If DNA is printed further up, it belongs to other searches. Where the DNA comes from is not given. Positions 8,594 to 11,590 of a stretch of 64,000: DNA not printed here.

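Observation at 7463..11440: Unusual ABC exporter architecture: two separately encoded ATPases plus one about 888-aa permease containing two complete FtsX/MacB modules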

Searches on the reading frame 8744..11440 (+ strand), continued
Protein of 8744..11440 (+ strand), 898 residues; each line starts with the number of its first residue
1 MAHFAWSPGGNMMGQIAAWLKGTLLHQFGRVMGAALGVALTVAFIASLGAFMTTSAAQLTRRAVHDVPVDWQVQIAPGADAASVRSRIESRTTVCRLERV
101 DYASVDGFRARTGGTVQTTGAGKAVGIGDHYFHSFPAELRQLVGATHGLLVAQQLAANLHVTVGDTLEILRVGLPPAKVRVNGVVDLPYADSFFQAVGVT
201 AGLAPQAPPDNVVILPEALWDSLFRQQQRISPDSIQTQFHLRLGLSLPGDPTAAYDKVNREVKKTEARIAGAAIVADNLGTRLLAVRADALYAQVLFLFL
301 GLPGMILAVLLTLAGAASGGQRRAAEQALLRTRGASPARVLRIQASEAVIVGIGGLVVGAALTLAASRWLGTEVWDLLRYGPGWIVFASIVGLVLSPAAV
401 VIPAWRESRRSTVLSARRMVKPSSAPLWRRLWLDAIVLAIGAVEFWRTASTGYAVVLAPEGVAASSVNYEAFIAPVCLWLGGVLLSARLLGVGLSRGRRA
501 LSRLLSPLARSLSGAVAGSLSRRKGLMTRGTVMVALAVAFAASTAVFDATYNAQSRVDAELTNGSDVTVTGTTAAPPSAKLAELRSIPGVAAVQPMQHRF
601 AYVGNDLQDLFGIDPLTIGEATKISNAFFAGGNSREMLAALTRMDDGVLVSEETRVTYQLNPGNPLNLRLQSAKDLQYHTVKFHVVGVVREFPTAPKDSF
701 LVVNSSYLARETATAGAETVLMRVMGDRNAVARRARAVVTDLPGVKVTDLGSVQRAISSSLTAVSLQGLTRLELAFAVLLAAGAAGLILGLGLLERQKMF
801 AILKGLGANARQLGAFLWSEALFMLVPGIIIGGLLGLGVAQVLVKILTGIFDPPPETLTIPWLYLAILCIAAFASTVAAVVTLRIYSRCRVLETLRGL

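Call 16: find_related_loci(query=A1, collection=genome_contigs, flank=8000)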
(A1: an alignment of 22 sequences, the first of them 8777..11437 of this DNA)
Query A1 (887 aa) in genome_contigs; peptide patterns used: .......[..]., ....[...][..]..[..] (x = any residue, [..] = any of these).
599 stretches matched a pattern (row limit reached: there are more); 550 encode a relative of the query (tblastn E <= 1e-3); the best 80 are kept; 80 distinct loci.
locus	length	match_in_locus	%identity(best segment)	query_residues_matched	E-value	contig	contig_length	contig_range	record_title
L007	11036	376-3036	91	1-887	0e+0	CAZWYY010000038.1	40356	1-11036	MAG TPA_asm: uncultured Spirochaetaceae bacterium isolate SRP214966_co4_496 genome assembly, contig: NODE_607_length_403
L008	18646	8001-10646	57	5-887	0e+0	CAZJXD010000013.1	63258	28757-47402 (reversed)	MAG TPA_asm: uncultured Desulfobacteraceae bacterium isolate SRP323688_co1_280 genome assembly, contig: NODE_899_length_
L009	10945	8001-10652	57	2-885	0e+0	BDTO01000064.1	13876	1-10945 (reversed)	Bacterium BMS3Bbin05 DNA, contig: NODE_62, whole genome shotgun sequence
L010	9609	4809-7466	57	2-887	0e+0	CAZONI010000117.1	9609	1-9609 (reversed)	MAG TPA_asm: uncultured Desulfobacteraceae bacterium isolate binchicken_co150_469 genome assembly, contig: NODE_17890_le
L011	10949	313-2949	55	8-887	0e+0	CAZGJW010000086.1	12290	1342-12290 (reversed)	MAG TPA_asm: uncultured Spirochaetota bacterium isolate binchicken_co89_639 genome assembly, contig: NODE_10083_length_1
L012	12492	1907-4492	57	8-870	0e+0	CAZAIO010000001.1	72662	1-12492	MAG TPA_asm: uncultured Dehalococcoidales bacterium isolate binchicken_co129_861 genome assembly, contig: NODE_729_lengt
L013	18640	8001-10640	57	8-887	0e+0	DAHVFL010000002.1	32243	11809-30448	MAG TPA_asm: Chloroflexota bacterium isolate clean293 NODE_2_length_32243_cov_4.084164, whole genome shotgun sequence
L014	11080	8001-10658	59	2-887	0e+0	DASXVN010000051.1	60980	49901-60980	MAG TPA_asm: Armatimonadota bacterium isolate SMAG_U4746 k141_234147, whole genome shotgun sequence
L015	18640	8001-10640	56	8-887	0e+0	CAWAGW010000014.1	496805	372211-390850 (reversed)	MAG: uncultured delta proteobacterium isolate MFD02416.bin.2.191 genome assembly, contig: contig_6561, whole genome shot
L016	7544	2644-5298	56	3-887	0e+0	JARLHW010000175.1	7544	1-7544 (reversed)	MAG: Desulfosporosinus sp. isolate MAG_CO4 MetaCoAG_Bin_4_sub_Oxic_k141_1087501, whole genome shotgun sequence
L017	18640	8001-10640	55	8-887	0e+0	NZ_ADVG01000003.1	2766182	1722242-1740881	Ktedonobacter racemifer DSM 44963 strain SOSP1-21 Krac_Contig204, whole genome shotgun sequence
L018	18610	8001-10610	57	18-887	0e+0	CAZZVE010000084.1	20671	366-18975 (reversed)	MAG: uncultured Ktedonobacterales bacterium isolate Brown_J.bin.2 genome assembly, contig: NODE_546_length_20671_cov_11.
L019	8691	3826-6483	57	2-887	0e+0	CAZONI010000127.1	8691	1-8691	MAG TPA_asm: uncultured Desulfobacteraceae bacterium isolate binchicken_co150_469 genome assembly, contig: NODE_20919_le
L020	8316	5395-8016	59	15-887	0e+0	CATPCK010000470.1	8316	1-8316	MAG: uncultured Ktedonobacteraceae bacterium isolate S106_Bin_5 genome assembly, contig: S106_000000012922, whole genome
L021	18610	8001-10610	57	18-887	0e+0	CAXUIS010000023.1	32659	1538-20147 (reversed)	MAG TPA_asm: uncultured Ktedonobacteraceae bacterium isolate public_SRR14722098_metawrap_bin.4 genome assembly, contig:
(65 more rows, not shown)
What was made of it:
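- The 80 kept loci span Spirochaetota, Chloroflexota, Firmicutes, Armatimonadota, Cyanobacteria, Deinococcota, Actinomycetota, Gemmatimonadota, Acidobacteriota, Planctomycetota and alpha-, beta-, gamma- and delta-proteobacteria (call 16). The family is common in diderm proteobacteria (call 16).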

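Call 19: search_solved_structures(query=A1, max_evalue=0.01)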
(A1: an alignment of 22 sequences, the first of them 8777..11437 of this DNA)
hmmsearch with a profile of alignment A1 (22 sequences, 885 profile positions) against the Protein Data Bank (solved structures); distinct sequences matched with E-value up to 0.01: 3.
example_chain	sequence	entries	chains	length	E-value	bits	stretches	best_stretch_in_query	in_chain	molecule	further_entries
9ge6_A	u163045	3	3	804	6.8e-05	24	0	762-880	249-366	Uncharacterized ABC transporter permease YbbP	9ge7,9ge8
9o9x_C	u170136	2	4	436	0.002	19.2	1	290-883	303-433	ABC transporter permease YtrF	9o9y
5xu1_M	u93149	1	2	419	0.0027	18.7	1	765-883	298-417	ABC transporter permeae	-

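Call 36: predict_structure(alignment_id=A1)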
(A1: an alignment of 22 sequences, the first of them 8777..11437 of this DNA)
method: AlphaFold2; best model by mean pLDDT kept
length: 887 residues; sequences in the alignment: 22
mean_pLDDT: 72.8   pTM: 0.67
mean pLDDT of the five models: 72.8, 67.1, 62.7, 62.4, 61.8
residues with pLDDT >= 90: 18; 70-90: 587; 50-70: 186; < 50: 96
segments of 3 or more residues with pLDDT < 50: 125-134, 177-181, 184-198, 403-412, 441-455, 587-612, 680-689, 748-752
pLDDT, mean of each block of 10 residues (from residue 1): 72 75 86 86 81 71 83 88 82 87 72 78 47 57 68 84 88 55 42 45 84 86 84 84 90 87 82 77 74 80 75 72 78 84 88 80 74 86 83 71 45 57 80 70 40 51 80 82 82 83 83 79 85 83 70 68 71 87 53 32 40 55 67 72 70 72 60 73 39 62 62 82 87 69 58 62 79 73 73 81 83 87 86 65 70 81 81 72 65
secondary structure, 60 per line:
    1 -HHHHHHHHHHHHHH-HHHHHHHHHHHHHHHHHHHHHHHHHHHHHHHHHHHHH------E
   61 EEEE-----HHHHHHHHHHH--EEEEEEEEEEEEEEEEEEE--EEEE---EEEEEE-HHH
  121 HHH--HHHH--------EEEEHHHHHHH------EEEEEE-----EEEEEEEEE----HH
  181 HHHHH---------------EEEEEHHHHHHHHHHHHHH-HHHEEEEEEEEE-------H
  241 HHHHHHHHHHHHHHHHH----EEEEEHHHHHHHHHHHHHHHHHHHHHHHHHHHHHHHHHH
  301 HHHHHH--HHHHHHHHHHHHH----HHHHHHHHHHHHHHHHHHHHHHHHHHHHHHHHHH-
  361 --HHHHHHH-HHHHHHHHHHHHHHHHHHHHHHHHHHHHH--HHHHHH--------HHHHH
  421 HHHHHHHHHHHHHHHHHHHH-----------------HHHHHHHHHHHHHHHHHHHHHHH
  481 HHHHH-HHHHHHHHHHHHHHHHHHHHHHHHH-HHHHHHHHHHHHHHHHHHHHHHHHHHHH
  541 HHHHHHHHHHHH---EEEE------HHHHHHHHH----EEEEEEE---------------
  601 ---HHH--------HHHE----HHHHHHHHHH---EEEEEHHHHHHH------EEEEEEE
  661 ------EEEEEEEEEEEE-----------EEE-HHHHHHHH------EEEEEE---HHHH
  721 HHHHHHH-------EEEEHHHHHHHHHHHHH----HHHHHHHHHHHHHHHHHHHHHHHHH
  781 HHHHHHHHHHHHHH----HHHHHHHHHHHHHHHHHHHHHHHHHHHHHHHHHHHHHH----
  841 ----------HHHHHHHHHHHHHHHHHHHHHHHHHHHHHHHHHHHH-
elements in order (helices of 4 or more, strands of 3 or more residues): H2-15 H17-53 E60-64 H70-80 E83-101 E104-107 E111-116 H118-123 H126-129 E138-141 H142-148 E155-160 E166-174 H179-185 E201-205 H206-219 E224-232 H240-257 E262-266 H267-306 H309-321 H326-359 H363-369 H371-399 H402-407 H416-440 H458-485 H487-511 H513-552 E556-559 H566-574 E579-585 H623-632 E636-640 H641-647 E654-660 E667-678 E690-692 H694-701 E708-713 H717-727 E735-738 H739-751 H756-794 H799-836 H851-886
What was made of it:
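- On Type VII ABC (MacB/FtsX-fold) superfamily: Two alpha/beta domains of about 200 aa sit in the right positions (call 36).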

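Call 40: fold_search(model_id=the predicted structure, library=pdb)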
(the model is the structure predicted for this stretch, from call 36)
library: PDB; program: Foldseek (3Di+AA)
matches with E <= 10: 203; with E <= 0.001: 80
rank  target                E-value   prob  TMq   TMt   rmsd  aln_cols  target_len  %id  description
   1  9ge6_A                1.1e-18  1.00  0.44  0.47  14.8       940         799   15  Structure of E. coli YbbAP (released 2025-05-28)
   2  9ge7_A                3.9e-17  1.00  0.46  0.50  11.2       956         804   15  Structure of E. coli YbbAP with bound ATP analogue (released 2025-05-28)
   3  9rlc_E                1.7e-11  1.00  0.23  0.40  10.5       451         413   15  LolCDE complex with Lpp lipoprotein (released 2026-01-21)
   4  9rld_E                1.8e-11  1.00  0.24  0.42  10.1       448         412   15  LolCDE complex with Lpp lipoprotein (released 2026-01-21)
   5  8g3a_A                2.0e-10  1.00  0.34  0.43  16.1       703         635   14  BceAB-S nucleotide free TM state 1 (released 2023-06-21)
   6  9xro_E                2.9e-10  1.00  0.25  0.46   8.6       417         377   15  LolCDE in complex with SMT-738_3 (released 2026-03-18)
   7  7tcg_A                5.1e-10  1.00  0.35  0.44  10.4       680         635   14  BceAB nucleotide-free conformation (released 2022-04-06)
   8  8s5g_A                1.4e-09  1.00  0.35  0.45  10.4       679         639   14  BceABS nucleotide-free state (released 2025-09-03)
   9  7arh_E                2.1e-09  1.00  0.24  0.41  10.0       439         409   15  LolCDE in complex with lipoprotein (released 2021-04-07)
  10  7tch_A                6.4e-09  1.00  0.38  0.49   9.2       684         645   12  BceAB E169Q variant ATP-bound conformation (released 2022-04-06)
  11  5gko_A                9.9e-09  1.00  0.21  0.27  13.6       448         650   12  Crystal structure of tripartite-type ABC transporter, MacB from Acinetobacter baumannii (released 2017-11-15)
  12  9rli_E                1.6e-08  1.00  0.20  0.34  11.5       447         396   15  LolCDEdelta(235-252) complex with Pal lipoprotein (released 2026-01-21)
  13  7mdx_A                1.7e-08  1.00  0.26  0.47   9.2       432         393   16  LolCDE nucleotide-free (released 2021-08-11)
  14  9rld_C                2.3e-08  1.00  0.24  0.44   9.5       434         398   15  LolCDE complex with Lpp lipoprotein (released 2026-01-21)
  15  7v8i_C                3.8e-08  1.00  0.24  0.43  10.2       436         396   17  LolCD(E171Q)E with bound AMPPNP in nanodiscs (released 2022-08-31)
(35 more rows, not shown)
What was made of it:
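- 8777..11440 (+): Fused permease of 887 aa with 10 TM.
- Module 1: TM1, outside domain 1 (about residues 54-266), TM2-4.
- Linker: TM5-6 (about 416-485).
- Module 2: TM7, outside domain 2 (about 553-755), TM8-10.
- Coupling segments lie at about 306-326 and 786-806. Foldseek best matches are E. coli YbbP 9ge6 and 9ge7 (E 1e-18 and 4e-17, full length), followed by LolE/LolC and BceB (call 40).
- On Type VII ABC (MacB/FtsX-fold) superfamily: Full-length fold matches to YbbP and half-length matches to LolE/LolC cover them (call 40).
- On YbbAP-type (fused two-module permease): 15% identity in the structural alignment (call 40).
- Closest known: LolCDE. Same: LolE and LolC are the next-best structural matches for each half of the permease (call 40).
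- The permease is a fused 10-TM FtsX type, and BceB is among the structural matches (E 2e-10 to 8e-8, call 40).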

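Call 48: search_protein_families(library=pfam, alignment_id=A3, max_evalue=0.00001)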
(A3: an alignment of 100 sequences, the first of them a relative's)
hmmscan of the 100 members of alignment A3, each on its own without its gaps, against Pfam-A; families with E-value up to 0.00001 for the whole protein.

A. member 1, L001:3968-4603:+ (212 aa): 0 families

B. families by the number of members that match (of 100 scanned): 126 families (the first 25 are shown)
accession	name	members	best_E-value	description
PF03413.25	PepSY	5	3.3e-17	Peptidase propeptide and YPEB domain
PF02673.24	BacA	3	5.1e-81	Bacitracin resistance protein BacA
PF00990.26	GGDEF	3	1.6e-54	Diguanylate cyclase, GGDEF domain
PF00515.34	TPR_1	2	2.6e-65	Tetratricopeptide repeat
PF07719.23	TPR_2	2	1.2e-64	Tetratricopeptide repeat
PF13414.12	TPR_11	2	1.9e-50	TPR repeat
PF13431.12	TPR_17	2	1e-42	Tetratricopeptide repeat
PF13181.12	TPR_8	2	9e-42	Tetratricopeptide repeat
PF13432.12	TPR_16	2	1.3e-39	Tetratricopeptide repeat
PF13377.12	Peripla_BP_3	2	3.6e-38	Periplasmic binding protein-like domain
PF00532.27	Peripla_BP_1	2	1e-35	Periplasmic binding proteins and sugar binding domain of LacI family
PF13428.12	TPR_14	2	3.6e-31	Tetratricopeptide repeat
PF00005.33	ABC_tran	2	9.8e-31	ABC transporter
PF00665.32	rve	2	5.9e-29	Integrase core domain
PF13371.12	TPR_9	2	3.4e-27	Tetratricopeptide repeat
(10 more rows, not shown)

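Call 52: search_protein_families(library=pfam, alignment_id=A4, max_evalue=0.00001)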
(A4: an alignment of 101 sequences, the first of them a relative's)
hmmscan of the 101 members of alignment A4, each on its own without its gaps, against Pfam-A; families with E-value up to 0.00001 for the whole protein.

A. member 1, L051:12381-13115:+ (245 aa): 1 family
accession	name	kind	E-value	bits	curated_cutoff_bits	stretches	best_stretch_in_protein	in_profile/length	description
PF07685.20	GATase_3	-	2e-38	132.5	27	1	10-197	6-195/196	CobB/CobQ-like glutamine amidotransferase domain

B. families by the number of members that match (of 101 scanned): 103 families (the first 25 are shown)
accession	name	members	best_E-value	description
PF00800.23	PDT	4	1.3e-50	Prephenate dehydratase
PF07736.16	CM_1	4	5.5e-42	Chorismate mutase type I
PF20906.3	S-Me-THD_C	2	2.3e-73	S-Me-THD-like, C-terminal domain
PF06032.18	S-Me-THD_N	2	1.8e-55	S-Me-THD-like, N-terminal domain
PF13618.11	Gluconate_2-dh3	2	1e-34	Gluconate 2-dehydrogenase subunit 3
PF05199.19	GMC_oxred_C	2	2.4e-23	GMC oxidoreductase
PF02518.31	HATPase_c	2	2.8e-22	Histidine kinase-, DNA gyrase B-, and HSP90-like ATPase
PF09335.16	VTT_dom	2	5.2e-21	VTT domain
PF00732.25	GMC_oxred_N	2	4.8e-17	GMC oxidoreductase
PF01569.27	PAP2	2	2.1e-14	PAP2 superfamily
PF00512.31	HisKA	2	1.3e-13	His Kinase A (phospho-acceptor) domain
PF13450.12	NAD_binding_8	2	5.4e-07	NAD(P)-binding Rossmann-like domain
PF01411.24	tRNA-synt_2c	1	3.3e-222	tRNA synthetases class II (A)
PF01804.23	Penicil_amidase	1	3.8e-140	Penicillin amidase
PF00456.26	Transketolase_N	1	1.3e-139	Transketolase, thiamine diphosphate binding domain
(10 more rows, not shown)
